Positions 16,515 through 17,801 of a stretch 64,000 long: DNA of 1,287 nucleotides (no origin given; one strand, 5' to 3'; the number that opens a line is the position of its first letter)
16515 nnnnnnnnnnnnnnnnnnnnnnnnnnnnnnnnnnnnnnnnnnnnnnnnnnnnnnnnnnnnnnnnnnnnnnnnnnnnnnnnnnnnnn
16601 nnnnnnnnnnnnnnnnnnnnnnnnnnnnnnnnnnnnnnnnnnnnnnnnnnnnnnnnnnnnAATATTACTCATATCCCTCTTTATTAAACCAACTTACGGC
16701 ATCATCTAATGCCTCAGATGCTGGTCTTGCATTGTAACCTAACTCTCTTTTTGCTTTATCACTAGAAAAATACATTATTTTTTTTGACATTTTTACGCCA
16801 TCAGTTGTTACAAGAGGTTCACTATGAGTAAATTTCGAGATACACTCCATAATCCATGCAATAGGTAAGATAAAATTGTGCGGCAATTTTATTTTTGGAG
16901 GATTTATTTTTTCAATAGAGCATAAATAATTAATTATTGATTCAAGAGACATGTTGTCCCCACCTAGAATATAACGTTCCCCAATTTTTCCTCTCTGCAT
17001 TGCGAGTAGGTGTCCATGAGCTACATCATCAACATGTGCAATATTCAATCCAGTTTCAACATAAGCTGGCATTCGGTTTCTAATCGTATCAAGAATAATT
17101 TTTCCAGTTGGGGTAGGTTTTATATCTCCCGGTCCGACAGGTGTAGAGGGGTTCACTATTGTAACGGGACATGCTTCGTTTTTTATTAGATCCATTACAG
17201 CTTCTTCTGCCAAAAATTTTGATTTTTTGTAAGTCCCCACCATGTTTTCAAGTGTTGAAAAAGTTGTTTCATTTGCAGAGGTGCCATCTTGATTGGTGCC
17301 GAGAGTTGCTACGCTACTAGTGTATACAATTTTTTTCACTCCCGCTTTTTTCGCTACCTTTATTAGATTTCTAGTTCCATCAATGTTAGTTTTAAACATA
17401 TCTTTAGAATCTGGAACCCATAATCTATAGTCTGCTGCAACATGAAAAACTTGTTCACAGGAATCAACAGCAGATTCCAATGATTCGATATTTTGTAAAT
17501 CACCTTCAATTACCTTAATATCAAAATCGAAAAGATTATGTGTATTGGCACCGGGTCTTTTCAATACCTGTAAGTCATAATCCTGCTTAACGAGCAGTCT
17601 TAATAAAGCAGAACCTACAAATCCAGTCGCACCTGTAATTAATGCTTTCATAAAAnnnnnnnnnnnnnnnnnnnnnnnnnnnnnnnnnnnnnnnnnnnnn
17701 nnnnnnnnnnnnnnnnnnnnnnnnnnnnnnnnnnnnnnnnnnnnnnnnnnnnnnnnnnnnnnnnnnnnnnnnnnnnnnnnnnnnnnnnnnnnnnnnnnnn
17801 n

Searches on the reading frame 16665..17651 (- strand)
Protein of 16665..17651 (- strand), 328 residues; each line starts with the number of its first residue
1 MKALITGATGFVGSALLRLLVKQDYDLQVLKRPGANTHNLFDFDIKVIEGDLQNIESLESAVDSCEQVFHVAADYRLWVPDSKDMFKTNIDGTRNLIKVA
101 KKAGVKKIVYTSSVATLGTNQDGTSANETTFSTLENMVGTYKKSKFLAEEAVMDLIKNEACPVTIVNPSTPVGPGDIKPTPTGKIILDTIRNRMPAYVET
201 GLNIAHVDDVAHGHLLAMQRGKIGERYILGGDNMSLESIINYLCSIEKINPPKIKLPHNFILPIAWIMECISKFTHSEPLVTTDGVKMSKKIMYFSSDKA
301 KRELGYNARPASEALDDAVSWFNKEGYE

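Call 5: search_protein_families(library=pfam, proteins=[window:16665-17651:-], max_evalue=0.01)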
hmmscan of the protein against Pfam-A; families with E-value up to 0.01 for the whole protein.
window:16665-17651:- (328 aa): 9 families
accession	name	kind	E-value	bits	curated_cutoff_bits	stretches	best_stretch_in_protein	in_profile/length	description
PF01370.27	Epimerase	-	2.4e-36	125.8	20.9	1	3-230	1-240/240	NAD dependent epimerase/dehydratase family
PF01073.25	3Beta_HSD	-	5.3e-25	88.4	22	1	4-219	1-230/280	3-beta hydroxysteroid dehydrogenase/isomerase family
PF07993.18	NAD_binding_4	-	4.7e-22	78.8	20.1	1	5-180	1-212/258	Male sterility protein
PF16363.11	GDP_Man_Dehyd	-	1.7e-19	70.9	27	1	4-309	1-322/332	GDP-mannose 4,6 dehydratase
PF13460.12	NAD_binding_10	-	1.4e-17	64.6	27.2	1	7-170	1-145/184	NAD(P)H-binding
PF05368.20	NmrA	-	3.3e-13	50.3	27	1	4-114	6-108/298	NmrA-like family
PF02719.21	Polysacc_synt_2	-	1.2e-10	41.6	20.2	1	4-122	2-138/293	Polysaccharide biosynthesis protein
PF04321.23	RmlD_sub_bind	-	2.2e-09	37.3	27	1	1-157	1-141/287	RmlD substrate binding domain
PF08659.16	KR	-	0.0022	18.4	22.6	0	4-120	4-143/180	KR domain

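Call 6: search_protein_families(library=ncbifam, proteins=[window:16665-17651:-], max_evalue=0.01)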
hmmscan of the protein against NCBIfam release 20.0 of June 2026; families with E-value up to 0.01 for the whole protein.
window:16665-17651:- (328 aa): 33 families (the best 25 are shown)
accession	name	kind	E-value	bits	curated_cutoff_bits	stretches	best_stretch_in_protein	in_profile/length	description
TIGR03466.1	HpnA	hypoth_equivalog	1.1e-142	474.7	367.65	1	1-327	1-326/327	hopanoid-associated sugar epimerase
NF052578.1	StrlDmthSdmBMthl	equivalog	1.5e-64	218.8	600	1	1-327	1-327/328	sterol demethylase protein SdmB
NF042423.1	oxyalk_red_Shew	equivalog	2.4e-33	115.6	580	1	2-308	10-320/331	2-alkyl-3-oxoalkanoate reductase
NF042422.1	oxyalk_red_OleD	equivalog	2.9e-29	102.5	580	1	1-309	1-314/329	2-alkyl-3-oxoalkanoate reductase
TIGR04180.1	EDH_00030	hypoth_equivalog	6.4e-19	68.1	475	1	4-185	2-193/297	NAD-dependent 4,6-dehydratase LegB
NF041293.1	G6PDh_Azf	equivalog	7.7e-18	64.8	400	1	3-119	5-121/252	NAD-dependent glucose-6-phosphate dehydrogenase Azf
TIGR01179.1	galE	equivalog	8.5e-18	64.2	262.3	1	3-158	2-162/332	UDP-glucose 4-epimerase GalE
NF005539.0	PRK07201.1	equivalog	1.6e-16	60.2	549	1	1-173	1-179/657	SDR family oxidoreductase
TIGR01746.1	Thioester-redct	subfamily_domain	2.1e-16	60.2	213.35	1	59-169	83-193/371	thioester reductase domain-containing protein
TIGR02197.1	heptose_epim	equivalog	1.9e-15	56.8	274.6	1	4-158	2-155/316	ADP-glyceromanno-heptose 6-epimerase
TIGR01181.1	dTDP_gluc_dehyt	equivalog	9.2e-15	54.5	365.1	1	3-270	2-264/321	dTDP-glucose 4,6-dehydratase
NF043036.1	ErythonDh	equivalog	7.9e-12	45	325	1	1-131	1-143/321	D-erythronate dehydrogenase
NF058621.1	DiazavRedAvaA7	equivalog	3.4e-10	40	400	1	1-120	1-120/304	3-diazoavenalumate denitrifying reductase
NF007956.0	PRK10675.1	subfamily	4.4e-10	39.2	394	1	1-173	1-182/338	UDP-glucose 4-epimerase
NF047837.1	UDPAcbARedWbcJ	equivalog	5e-10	38.8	500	1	1-130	1-111/372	UDP-2-acetamido-2,6-beta-L-arabino-hexul-4-ose reductase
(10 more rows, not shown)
